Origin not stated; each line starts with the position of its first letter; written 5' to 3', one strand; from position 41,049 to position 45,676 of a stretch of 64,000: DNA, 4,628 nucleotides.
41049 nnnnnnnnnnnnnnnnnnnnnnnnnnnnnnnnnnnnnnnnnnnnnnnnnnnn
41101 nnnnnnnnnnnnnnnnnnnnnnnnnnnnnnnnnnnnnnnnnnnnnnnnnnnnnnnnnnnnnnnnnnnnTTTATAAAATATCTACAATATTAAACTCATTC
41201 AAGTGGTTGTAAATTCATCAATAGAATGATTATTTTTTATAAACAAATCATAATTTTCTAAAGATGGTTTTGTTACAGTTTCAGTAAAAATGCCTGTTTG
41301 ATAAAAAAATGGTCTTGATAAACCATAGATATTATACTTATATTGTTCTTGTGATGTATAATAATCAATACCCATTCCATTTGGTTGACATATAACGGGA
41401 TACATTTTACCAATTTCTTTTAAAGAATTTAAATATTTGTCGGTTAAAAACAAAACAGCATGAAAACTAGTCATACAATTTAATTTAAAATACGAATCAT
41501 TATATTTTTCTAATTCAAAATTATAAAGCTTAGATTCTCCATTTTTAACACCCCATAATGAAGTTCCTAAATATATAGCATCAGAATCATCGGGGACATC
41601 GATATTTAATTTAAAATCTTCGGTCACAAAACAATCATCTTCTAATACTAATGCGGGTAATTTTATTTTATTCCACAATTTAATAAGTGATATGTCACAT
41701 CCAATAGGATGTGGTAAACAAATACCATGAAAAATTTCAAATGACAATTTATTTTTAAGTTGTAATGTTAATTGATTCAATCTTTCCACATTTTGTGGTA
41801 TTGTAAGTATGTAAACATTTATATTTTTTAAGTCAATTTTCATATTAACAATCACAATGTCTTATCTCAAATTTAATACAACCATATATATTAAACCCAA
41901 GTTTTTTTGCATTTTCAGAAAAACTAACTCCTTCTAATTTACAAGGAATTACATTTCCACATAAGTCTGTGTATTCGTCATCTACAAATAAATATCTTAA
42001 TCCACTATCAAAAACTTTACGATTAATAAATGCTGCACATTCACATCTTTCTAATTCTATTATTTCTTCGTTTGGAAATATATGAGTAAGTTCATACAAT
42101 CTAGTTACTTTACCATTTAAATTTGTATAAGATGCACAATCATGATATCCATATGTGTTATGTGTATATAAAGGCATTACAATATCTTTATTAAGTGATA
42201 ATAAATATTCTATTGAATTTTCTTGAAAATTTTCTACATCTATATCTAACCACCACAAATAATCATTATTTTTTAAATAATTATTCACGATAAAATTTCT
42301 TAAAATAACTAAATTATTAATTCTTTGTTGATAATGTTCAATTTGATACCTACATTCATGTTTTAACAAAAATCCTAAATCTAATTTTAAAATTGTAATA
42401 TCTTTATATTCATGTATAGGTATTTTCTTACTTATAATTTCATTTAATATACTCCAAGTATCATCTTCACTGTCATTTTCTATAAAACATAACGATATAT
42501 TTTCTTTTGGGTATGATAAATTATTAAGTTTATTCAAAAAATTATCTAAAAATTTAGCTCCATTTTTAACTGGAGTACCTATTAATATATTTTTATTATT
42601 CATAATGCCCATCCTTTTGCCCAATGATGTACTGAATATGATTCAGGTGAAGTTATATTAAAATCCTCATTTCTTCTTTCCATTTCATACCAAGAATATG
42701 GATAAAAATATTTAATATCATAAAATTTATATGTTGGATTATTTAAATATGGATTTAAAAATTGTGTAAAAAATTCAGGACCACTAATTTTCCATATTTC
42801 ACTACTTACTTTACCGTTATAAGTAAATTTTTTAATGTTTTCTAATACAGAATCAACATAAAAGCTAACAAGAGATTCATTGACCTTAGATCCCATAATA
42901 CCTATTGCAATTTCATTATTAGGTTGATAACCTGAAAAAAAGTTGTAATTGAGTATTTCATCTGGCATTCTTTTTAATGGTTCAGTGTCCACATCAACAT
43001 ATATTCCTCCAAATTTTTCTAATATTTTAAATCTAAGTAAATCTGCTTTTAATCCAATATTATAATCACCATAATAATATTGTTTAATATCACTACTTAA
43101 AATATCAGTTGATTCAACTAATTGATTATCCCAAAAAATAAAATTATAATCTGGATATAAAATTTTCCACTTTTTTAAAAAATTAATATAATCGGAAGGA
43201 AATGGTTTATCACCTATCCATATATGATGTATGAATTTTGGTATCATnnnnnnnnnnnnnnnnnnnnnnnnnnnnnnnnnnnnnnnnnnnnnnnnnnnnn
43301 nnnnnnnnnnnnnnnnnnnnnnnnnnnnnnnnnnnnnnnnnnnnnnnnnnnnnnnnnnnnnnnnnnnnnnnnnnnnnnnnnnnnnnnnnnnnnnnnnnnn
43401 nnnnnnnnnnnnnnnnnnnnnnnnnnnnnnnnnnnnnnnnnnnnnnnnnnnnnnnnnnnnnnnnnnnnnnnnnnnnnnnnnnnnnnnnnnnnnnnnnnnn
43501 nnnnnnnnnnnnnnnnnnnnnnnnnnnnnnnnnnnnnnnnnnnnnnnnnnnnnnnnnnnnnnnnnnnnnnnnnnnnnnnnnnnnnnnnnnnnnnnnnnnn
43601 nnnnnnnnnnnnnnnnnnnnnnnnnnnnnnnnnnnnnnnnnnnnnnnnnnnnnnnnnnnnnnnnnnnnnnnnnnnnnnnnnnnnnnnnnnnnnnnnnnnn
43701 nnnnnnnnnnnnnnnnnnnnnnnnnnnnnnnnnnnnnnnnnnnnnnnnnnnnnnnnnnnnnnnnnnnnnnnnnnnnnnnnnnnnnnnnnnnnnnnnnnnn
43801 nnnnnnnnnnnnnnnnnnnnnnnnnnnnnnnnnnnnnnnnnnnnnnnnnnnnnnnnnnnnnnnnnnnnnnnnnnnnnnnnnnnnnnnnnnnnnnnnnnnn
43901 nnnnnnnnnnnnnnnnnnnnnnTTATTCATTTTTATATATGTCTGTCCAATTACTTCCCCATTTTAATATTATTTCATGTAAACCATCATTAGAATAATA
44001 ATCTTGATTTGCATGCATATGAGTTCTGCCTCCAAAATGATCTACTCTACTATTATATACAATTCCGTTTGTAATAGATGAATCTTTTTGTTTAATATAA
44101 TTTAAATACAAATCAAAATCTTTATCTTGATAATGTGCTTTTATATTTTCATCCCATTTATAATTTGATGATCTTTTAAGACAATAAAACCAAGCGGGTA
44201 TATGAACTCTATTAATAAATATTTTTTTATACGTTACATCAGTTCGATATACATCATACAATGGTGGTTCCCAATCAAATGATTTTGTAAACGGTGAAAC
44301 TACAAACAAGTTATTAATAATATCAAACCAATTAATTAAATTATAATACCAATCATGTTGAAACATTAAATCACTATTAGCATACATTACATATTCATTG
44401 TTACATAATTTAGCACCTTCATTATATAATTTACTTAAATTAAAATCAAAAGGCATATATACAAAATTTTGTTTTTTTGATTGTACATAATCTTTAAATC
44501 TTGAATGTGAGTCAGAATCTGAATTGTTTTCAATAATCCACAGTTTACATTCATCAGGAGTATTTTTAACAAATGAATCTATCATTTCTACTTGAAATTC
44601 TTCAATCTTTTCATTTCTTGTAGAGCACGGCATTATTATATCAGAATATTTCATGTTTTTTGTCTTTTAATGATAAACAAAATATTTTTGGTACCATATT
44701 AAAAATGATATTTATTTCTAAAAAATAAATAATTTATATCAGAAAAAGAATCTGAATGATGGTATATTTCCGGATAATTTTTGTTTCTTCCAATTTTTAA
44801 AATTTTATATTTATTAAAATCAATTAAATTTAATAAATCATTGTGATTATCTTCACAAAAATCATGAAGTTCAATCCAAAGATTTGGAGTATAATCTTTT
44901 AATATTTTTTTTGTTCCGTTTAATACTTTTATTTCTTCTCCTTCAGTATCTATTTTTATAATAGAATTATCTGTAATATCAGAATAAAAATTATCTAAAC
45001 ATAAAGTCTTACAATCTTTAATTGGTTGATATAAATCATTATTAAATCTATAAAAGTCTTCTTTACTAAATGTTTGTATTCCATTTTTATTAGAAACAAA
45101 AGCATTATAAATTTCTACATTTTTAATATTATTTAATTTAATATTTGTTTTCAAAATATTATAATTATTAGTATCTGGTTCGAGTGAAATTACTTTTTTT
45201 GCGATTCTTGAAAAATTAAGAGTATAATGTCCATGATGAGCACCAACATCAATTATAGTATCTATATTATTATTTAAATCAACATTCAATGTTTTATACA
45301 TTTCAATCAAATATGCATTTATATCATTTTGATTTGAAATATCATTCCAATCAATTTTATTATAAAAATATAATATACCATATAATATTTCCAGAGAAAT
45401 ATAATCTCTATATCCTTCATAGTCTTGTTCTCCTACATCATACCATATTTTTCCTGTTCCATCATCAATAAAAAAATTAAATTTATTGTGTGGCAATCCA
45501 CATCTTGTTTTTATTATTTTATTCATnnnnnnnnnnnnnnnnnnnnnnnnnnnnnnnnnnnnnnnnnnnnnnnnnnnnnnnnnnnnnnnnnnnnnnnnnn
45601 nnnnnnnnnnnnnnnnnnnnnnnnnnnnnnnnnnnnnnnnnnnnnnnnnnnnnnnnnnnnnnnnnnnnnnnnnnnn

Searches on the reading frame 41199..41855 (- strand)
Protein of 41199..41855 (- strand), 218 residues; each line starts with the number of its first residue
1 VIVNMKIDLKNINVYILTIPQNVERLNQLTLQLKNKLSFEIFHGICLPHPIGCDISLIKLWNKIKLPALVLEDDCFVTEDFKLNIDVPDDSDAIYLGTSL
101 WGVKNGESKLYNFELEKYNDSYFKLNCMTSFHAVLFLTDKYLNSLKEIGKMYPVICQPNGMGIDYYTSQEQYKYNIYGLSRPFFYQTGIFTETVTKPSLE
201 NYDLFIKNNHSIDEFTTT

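Call 5: search_protein_families(library=pfam, proteins=[window:41199-41855:-], max_evalue=0.01)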
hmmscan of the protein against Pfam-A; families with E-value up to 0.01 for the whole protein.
window:41199-41855:- (218 aa): 1 family
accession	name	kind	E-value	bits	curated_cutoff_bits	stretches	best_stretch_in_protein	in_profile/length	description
PF01755.23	Glyco_transf_25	-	5.5e-05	23.6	24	1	51-110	68-126/199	Glycosyltransferase family 25 (LPS biosynthesis protein)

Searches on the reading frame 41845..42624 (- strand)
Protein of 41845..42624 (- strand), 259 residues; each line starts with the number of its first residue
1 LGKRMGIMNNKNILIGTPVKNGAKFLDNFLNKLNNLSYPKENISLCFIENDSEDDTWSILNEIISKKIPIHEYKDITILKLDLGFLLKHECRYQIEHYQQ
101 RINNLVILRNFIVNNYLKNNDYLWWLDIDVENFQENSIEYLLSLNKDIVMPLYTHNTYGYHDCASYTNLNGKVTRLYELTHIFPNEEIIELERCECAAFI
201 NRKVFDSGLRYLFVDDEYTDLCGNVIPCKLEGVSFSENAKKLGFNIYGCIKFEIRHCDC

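Call 5: search_protein_families(library=pfam, proteins=[window:41845-42624:-], max_evalue=0.01)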
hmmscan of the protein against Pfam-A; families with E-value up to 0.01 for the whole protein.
window:41845-42624:- (259 aa): 2 families
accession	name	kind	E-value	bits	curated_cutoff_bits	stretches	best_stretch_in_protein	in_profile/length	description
PF03452.20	Anp1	-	9e-25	88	28.8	1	4-158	14-175/263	Anp1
PF00535.33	Glycos_transf_2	-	1.8e-06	28.4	23.3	1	16-70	3-55/168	Glycosyl transferase family 2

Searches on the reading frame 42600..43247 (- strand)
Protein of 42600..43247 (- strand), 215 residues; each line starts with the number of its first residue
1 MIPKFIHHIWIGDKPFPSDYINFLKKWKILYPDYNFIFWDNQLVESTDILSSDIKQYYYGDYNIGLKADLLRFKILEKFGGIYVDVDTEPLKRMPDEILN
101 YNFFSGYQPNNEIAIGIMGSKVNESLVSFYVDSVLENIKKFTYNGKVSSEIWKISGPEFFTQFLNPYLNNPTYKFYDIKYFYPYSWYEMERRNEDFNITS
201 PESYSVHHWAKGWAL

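Call 5: search_protein_families(library=pfam, proteins=[window:42600-43247:-], max_evalue=0.01)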
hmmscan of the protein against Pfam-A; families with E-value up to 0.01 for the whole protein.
window:42600-43247:- (215 aa): 3 families
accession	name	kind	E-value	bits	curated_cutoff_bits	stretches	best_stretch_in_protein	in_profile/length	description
PF04488.21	Gly_transf_sug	-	9.9e-13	49.1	23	1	19-101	3-89/93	Glycosyltransferase sugar-binding region containing DXD motif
PF12919.13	TcdA_TcdB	-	5.5e-07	29.6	23.6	0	68-90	174-196/382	TcdA/TcdB catalytic glycosyltransferase domain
PF05704.18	Caps_synth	-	3.1e-06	27.2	24.5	1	24-134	69-188/278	Capsular polysaccharide synthesis protein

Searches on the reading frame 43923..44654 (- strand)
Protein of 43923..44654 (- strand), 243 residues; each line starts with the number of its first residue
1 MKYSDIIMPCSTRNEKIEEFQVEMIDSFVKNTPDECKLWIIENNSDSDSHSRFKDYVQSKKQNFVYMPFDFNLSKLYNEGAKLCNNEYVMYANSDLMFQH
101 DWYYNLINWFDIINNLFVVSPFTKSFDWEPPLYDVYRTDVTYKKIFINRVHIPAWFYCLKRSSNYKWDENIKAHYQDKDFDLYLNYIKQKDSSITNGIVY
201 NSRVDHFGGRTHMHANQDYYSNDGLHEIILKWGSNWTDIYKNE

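Call 6: search_protein_families(library=pfam, proteins=[window:43923-44654:-], max_evalue=0.01)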
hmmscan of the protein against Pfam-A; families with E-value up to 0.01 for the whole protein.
window:43923-44654:- (243 aa): 1 family
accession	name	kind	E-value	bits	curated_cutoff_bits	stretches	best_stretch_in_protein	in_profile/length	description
PF00535.33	Glycos_transf_2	-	1.8e-11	44.7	23.3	1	6-127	2-120/168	Glycosyl transferase family 2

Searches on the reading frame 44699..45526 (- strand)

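Call 6: search_protein_families(library=pfam, proteins=[window:44699-45526:-], max_evalue=0.01)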
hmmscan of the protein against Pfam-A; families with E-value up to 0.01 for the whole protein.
window:44699-45526:- (275 aa): 3 families
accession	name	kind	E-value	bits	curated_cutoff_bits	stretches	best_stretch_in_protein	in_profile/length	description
PF05050.19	Methyltransf_21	-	3e-14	54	22.7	1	93-240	1-171/173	Methyltransferase FkbM domain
PF02475.24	TRM5-TYW2_MTfase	-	0.00013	22.4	28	1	86-137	35-88/164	TRM5/TYW2 methyltransferase domain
PF00398.26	RrnaAD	-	0.00019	21.1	24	1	80-142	26-83/263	Ribosomal RNA adenine dimethylase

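Call 8: search_protein_families(library=ncbifam, proteins=[window:44699-45526:-], max_evalue=0.001)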
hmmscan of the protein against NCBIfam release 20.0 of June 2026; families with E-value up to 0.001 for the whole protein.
window:44699-45526:- (275 aa): 6 families
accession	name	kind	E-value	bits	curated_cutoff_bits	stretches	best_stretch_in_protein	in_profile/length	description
TIGR01444.1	fkbM_fam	subfamily_domain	4.4e-26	92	37.7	1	90-221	1-143/143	FkbM family methyltransferase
NF011529.0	PRK14968.1-3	equivalog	1.4e-05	24.6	162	1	85-141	32-88/198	putative methyltransferase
NF012220.1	erm_B_23S_MT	exception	2.2e-05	24.1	525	1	76-133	21-75/245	23S rRNA (adenine(2058)-N(6))-methyltransferase Erm(B)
NF000499.2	Erm23S_rRNA_broad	equivalog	3.5e-05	23.3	212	1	86-140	22-74/244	23S ribosomal RNA methyltransferase Erm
TIGR02469.1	CbiT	equivalog_domain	0.00017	21.8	78.3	1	88-144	20-78/124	precorrin-6Y C5,15-methyltransferase (decarboxylating) subunit CbiT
NF012223.0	erm_F_23S_MT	exception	0.00083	18.7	575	0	86-139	32-83/266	23S rRNA (adenine(2058)-N(6))-methyltransferase Erm(F)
